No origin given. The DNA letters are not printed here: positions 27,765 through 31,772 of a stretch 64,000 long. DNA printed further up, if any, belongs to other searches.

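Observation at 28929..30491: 521-aa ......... intein inserted in motif V of a Hel308-type helicase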

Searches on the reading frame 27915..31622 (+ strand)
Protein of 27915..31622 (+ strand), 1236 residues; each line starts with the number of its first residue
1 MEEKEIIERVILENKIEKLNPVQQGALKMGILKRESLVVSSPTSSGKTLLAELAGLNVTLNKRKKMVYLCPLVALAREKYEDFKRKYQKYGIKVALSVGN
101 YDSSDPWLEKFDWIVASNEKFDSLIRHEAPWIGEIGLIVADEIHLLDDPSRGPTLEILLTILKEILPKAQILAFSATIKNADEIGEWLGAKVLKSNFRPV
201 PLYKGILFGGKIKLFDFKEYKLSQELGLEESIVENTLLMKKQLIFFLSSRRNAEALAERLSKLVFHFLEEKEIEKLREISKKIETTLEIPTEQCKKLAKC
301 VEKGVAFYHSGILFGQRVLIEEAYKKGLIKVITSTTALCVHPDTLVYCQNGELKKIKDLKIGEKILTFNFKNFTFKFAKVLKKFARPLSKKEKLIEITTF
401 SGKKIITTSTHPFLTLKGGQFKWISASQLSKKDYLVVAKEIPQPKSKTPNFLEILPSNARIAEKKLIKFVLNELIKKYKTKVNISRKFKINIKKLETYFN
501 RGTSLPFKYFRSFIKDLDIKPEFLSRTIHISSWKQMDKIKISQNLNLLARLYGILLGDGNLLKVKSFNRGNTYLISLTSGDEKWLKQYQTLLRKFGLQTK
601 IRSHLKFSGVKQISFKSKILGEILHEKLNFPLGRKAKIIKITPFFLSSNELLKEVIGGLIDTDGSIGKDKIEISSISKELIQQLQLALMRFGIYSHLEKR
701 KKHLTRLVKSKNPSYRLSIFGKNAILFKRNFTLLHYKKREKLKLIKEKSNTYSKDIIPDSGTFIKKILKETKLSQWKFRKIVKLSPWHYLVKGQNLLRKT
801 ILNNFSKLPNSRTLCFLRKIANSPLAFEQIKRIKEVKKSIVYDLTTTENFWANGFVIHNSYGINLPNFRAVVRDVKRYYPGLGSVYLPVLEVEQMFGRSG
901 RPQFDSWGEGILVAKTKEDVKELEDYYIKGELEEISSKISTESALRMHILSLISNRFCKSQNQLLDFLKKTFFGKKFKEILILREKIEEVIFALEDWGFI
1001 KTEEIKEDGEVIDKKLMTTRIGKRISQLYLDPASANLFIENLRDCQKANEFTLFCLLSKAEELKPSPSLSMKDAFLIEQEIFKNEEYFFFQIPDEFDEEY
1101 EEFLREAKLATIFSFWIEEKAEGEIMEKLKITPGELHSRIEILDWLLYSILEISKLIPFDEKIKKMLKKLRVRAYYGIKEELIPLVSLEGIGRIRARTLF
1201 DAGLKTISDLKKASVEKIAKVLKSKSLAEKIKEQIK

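Call 4: search_protein_families(library=pfam, proteins=[window:27915-31622:+], max_evalue=0.01)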
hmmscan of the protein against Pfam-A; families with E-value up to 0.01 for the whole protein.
window:27915-31622:+ (1236 aa): 12 families
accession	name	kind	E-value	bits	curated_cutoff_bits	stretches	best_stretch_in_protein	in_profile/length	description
PF00270.35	DEAD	-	3.2e-27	95.7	26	1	20-183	1-166/167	DEAD/DEAH box helicase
PF14890.11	Intein_splicing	-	1.2e-22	80.9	35.8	1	349-859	4-155/155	Intein splicing domain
PF21280.2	Helicase_dom4_arc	-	4.6e-22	78.6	27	1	1053-1177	3-125/125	Archaeal helicase, domain 4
PF14528.11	LAGLIDADG_3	-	3.7e-18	66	22.5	2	654-717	5-67/82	LAGLIDADG-like domain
PF20470.4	HTH_61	-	3.7e-07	30.9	24.3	1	908-1001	1-92/92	Helix-turn-helix domain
PF01079.26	Hint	-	4.9e-06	26.7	29.7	1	335-417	9-90/213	Hint module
PF14520.12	HHH_5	-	2.9e-05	24.9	27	1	1185-1236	4-56/57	Helix-hairpin-helix domain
PF22527.2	DEXQc_Suv3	-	4.8e-05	23.4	27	1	32-154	11-113/154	DEXQ-box helicase domain of Suv3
PF07591.16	PT-HINT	-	0.00019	22.1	27.7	1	353-437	8-89/137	Pretoxin HINT domain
PF14527.11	LAGLIDADG_WhiA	-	0.00022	21.7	23.2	0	663-711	12-64/93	WhiA LAGLIDADG-like domain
PF10391.15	DNA_pol_lambd_f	-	0.0038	17.5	29.8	0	1190-1213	8-31/51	Fingers domain of DNA polymerase lambda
PF25453.1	DUF7898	-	0.007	17.2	27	0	1182-1224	3-45/80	Domain of unknown function (DUF7898)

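Call 5: search_protein_families(library=ncbifam, proteins=[window:27915-31622:+], max_evalue=0.01)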
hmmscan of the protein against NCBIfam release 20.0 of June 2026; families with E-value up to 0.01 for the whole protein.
window:27915-31622:+ (1236 aa): 17 families
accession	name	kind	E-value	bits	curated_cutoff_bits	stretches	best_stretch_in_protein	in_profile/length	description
NF002654.0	PRK02362.1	equivalog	9.1e-197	655.7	887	2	7-338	12-339/739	ATP-dependent DNA helicase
NF001308.0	PRK00254.1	equivalog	3.9e-174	580.7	1216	2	4-339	9-332/720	ATP-dependent DNA helicase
NF040935.1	helicase_Hel308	equivalog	1e-138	463.5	1200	2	5-339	13-344/704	ATP-dependent DNA helicase Hel308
NF002251.0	PRK01172.1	equivalog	3.5e-127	425.4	891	2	31-339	34-322/674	ATP-dependent DNA helicase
NF011491.0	PRK14898.1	equivalog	2.8e-21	75.3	783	1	390-860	148-544/860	DNA-directed RNA polymerase subunit A''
NF005852.0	PRK07773.1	equivalog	4.7e-16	58.3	780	2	663-860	630-827/886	replicative DNA helicase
TIGR04121.1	DEXH_lig_assoc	equivalog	1.5e-15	56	850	1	30-192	24-198/804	ligase-associated DNA damage response DEXH box helicase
NF038162.1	RtcB_rel_intein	exception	3.3e-12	45.2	1150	2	339-419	95-175/961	intein-containing RtcB family protein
NF010338.0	PRK13767.1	equivalog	8.5e-12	44.1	849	2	135-338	174-351/877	ATP-dependent helicase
TIGR01445.1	intein_Nterm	domain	1.8e-09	38.5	24.5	1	339-415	1-83/83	intein N-terminal splicing region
NF038098.1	GyrA_w_intein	exception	1e-06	27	1850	1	615-861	298-539/1232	intein-containing DNA gyrase subunit A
NF038136.1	rSAM_Rv_intein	exception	2.5e-06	26.7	700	1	337-440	74-175/574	intein-containing Rv2578c family radical SAM protein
TIGR03817.1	DECH_helic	hypoth_equivalog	0.00032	19.1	874.1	0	35-146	52-169/742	helicase/secretion neighborhood putative DEAH-box helicase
TIGR01443.1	intein_Cterm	domain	0.0025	18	15.6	1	841-860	2-24/24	intein C-terminal splicing region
TIGR00643.1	recG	equivalog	0.0065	15.2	659.4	1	45-103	267-324/629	ATP-dependent DNA helicase RecG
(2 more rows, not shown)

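Call 8: search_solved_structures(query=window:27915-31622:+, max_evalue=0.00001, show_alignments=2)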
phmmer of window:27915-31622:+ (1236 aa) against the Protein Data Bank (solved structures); distinct sequences matched with E-value up to 0.00001: 55.
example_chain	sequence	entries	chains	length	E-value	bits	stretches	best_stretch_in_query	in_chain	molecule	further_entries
2zj2_A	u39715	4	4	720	2.2e-136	459.4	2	5-338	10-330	Putative ski2-type helicase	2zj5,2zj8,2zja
2p6r_A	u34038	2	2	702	1e-115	391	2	10-338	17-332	afUHEL308 HELICASE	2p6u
9b15_A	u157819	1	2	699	2e-115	390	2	10-339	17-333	ATP-dependent DNA helicase Hel308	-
2va8_A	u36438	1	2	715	3.2e-104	352.9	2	9-338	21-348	SKI2-TYPE HELICASE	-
8alz_B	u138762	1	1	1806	2.3e-58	201.1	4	35-338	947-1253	Activating signal cointegrator 1 complex subunit 3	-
6qdv_B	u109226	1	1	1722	2e-57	197.9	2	12-340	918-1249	U5 small nuclear ribonucleoprotein 200 kDa helicase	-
4f91_B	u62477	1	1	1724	2e-57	197.9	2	12-340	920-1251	U5 small nuclear ribonucleoprotein 200 kDa helicase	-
4f92_B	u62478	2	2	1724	2.1e-57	197.9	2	12-340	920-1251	U5 small nuclear ribonucleoprotein 200 kDa helicase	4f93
5urj_A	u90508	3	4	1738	2.1e-57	197.9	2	12-340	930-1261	U5 small nuclear ribonucleoprotein 200 kDa helicase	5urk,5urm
4kit_B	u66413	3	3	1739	2.1e-57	197.9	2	12-340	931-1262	U5 small nuclear ribonucleoprotein 200 kDa helicase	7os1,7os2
6s8q_B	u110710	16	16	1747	2.2e-57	197.8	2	12-340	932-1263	U5 small nuclear ribonucleoprotein 200 kDa helicase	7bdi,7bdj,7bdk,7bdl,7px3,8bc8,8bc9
6s9i_B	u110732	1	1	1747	2.9e-57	197.4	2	12-340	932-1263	U5 small nuclear ribonucleoprotein 200 kDa helicase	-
6s8o_B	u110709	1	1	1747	4.3e-57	196.9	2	12-340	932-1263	U5 small nuclear ribonucleoprotein 200 kDa helicase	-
3jcr_C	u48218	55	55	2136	6.3e-57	196.3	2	12-340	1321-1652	hBrr2 | U5 small nuclear ribonucleoprotein 200 kDa helicase | Brr2, U5 small nuclear ribonucleoprotein 200 kDa helicase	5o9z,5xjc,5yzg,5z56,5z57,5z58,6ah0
8ro0_B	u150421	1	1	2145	1.5e-46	162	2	8-344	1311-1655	U5 small nuclear ribonucleoprotein 200 kDa helicase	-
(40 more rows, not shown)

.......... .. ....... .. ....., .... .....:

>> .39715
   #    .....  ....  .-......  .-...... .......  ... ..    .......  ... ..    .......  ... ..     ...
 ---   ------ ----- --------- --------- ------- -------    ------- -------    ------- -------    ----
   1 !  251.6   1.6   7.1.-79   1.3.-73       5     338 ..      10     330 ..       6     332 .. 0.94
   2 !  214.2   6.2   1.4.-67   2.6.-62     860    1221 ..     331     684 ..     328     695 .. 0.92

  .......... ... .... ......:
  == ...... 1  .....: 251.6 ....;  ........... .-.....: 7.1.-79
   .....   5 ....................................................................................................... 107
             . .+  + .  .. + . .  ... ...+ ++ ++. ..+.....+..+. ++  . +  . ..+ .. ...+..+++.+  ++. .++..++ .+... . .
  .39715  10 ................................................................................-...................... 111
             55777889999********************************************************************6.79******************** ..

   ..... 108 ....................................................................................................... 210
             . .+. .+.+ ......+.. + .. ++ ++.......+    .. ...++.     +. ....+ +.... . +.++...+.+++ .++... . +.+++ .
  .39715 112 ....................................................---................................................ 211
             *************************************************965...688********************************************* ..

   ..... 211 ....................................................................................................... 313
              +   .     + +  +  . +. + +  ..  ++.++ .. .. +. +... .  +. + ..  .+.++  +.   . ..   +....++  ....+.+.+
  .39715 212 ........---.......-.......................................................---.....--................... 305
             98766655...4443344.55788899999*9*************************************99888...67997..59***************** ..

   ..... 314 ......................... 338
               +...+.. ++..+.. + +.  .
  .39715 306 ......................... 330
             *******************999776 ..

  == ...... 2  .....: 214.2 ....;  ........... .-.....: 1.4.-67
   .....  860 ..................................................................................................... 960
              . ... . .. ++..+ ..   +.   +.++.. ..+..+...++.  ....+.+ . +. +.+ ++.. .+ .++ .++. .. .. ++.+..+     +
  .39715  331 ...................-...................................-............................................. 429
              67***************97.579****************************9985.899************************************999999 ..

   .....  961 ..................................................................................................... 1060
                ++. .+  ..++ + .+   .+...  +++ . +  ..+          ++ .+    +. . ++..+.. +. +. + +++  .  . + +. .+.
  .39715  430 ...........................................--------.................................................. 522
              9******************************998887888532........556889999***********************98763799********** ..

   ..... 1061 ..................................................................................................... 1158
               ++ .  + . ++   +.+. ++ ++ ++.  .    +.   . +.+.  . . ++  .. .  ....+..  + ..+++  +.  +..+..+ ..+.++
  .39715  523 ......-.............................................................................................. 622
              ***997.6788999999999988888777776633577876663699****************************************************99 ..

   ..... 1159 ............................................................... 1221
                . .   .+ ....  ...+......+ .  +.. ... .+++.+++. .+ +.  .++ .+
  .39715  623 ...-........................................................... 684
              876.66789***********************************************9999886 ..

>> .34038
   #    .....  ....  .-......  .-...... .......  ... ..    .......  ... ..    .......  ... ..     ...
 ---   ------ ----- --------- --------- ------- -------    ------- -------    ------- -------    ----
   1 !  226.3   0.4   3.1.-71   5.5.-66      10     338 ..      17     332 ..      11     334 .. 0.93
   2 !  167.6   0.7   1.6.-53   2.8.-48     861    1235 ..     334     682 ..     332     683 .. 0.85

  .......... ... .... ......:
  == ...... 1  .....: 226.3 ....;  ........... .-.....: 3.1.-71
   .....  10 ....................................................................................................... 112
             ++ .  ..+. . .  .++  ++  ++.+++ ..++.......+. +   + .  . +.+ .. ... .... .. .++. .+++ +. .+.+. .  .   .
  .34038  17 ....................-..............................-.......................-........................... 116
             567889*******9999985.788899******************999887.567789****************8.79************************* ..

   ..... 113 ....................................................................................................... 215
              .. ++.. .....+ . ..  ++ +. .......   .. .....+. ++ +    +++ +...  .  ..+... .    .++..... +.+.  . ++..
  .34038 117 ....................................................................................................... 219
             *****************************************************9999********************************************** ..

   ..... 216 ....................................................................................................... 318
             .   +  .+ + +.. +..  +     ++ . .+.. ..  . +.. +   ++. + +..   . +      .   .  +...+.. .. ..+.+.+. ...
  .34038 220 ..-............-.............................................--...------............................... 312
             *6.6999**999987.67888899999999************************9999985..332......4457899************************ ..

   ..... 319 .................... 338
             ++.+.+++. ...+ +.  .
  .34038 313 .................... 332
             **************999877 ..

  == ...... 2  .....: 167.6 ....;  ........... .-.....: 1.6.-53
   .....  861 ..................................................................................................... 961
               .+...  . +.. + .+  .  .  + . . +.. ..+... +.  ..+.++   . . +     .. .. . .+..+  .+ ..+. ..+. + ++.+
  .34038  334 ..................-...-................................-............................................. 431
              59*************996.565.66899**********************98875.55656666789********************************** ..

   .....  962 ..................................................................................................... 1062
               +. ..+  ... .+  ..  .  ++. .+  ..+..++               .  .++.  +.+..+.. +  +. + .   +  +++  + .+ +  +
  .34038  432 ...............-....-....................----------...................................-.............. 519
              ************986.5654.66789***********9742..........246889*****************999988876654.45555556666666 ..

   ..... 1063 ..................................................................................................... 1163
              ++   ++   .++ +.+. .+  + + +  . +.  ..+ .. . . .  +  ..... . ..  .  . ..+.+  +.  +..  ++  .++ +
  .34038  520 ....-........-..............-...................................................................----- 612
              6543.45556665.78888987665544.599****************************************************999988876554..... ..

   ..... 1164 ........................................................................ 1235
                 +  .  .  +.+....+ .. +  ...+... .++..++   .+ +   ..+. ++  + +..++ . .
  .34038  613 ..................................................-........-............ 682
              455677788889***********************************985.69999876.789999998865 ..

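Call 9: find_encoding_contigs(protein=window:27915-31622:+, flank=3000, max_places=6)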
Protein window:27915-31622:+ (1236 aa): 2 contigs read that carry it; 2 places shown.
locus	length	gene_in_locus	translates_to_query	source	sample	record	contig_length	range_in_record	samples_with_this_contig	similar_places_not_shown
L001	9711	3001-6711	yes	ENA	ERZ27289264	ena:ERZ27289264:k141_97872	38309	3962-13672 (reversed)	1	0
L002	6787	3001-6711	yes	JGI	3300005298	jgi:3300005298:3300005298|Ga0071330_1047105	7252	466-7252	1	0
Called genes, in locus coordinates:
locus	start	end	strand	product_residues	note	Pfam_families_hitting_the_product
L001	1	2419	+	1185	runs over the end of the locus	PF17915:zf_Rg, PF00270:DEAD, PF04851:ResIII, PF01751:Toprim, PF01131:Topoisom_bac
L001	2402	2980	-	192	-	-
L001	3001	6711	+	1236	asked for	PF00270:DEAD, PF01079:Hint (weak), PF14890:Intein_splicing, PF14528:LAGLIDADG_3, PF20470:HTH_61 (weak), PF21280:Helicase_dom4_arc, PF14520:HHH_5 (faint)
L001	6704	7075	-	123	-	PF08241:Methyltransf_11 (weak), PF13649:Methyltransf_25 (weak)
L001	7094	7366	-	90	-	-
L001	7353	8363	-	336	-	PF13480:Acetyltransf_6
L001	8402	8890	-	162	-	PF00719:Pyrophosphatase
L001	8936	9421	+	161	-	-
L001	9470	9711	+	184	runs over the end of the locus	PF08668:HDOD (faint), PF01966:HD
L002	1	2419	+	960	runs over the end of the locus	?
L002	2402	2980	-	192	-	-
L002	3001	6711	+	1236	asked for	PF00270:DEAD, PF01079:Hint (weak), PF14890:Intein_splicing, PF14528:LAGLIDADG_3, PF20470:HTH_61 (weak), PF21280:Helicase_dom4_arc, PF14520:HHH_5 (faint)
